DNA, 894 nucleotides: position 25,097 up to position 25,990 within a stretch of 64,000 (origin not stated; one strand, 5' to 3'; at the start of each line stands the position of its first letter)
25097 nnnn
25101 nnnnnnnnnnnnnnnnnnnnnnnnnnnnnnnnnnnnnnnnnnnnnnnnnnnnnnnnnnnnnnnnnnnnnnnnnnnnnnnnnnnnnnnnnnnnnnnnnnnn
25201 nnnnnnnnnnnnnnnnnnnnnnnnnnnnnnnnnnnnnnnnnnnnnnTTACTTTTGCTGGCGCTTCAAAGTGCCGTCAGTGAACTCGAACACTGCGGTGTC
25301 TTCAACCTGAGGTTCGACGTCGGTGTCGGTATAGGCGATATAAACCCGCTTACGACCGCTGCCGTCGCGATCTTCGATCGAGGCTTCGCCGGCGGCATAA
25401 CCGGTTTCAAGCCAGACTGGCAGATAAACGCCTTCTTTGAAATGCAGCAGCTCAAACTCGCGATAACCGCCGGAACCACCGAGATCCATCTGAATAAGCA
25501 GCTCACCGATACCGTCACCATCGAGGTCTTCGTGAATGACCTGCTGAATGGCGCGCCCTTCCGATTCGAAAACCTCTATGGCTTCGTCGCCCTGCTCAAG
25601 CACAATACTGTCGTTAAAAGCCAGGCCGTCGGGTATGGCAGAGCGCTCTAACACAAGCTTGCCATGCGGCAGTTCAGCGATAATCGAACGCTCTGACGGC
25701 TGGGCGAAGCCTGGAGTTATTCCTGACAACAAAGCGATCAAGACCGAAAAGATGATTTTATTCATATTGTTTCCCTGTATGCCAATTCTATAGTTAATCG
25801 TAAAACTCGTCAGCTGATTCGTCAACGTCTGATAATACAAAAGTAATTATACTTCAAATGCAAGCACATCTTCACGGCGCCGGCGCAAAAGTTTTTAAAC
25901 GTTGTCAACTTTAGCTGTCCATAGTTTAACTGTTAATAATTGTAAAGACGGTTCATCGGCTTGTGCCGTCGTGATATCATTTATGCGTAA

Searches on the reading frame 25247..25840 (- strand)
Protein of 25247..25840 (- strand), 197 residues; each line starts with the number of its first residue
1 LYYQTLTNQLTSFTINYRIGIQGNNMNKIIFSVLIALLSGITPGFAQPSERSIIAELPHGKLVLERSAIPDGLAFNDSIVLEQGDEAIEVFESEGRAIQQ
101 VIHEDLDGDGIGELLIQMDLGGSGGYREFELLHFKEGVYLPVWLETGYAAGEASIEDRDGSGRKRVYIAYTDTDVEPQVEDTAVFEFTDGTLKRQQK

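Call 26: search_protein_families(library=pfam, proteins=[window:25247-25840:-], max_evalue=0.01)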
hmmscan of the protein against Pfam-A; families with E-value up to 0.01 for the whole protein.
window:25247-25840:- (197 aa): 1 family
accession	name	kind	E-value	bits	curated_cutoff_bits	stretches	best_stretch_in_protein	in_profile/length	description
PF10102.14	DUF2341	-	0.0074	17.2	23.4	0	136-192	11-72/84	Domain of unknown function (DUF2341)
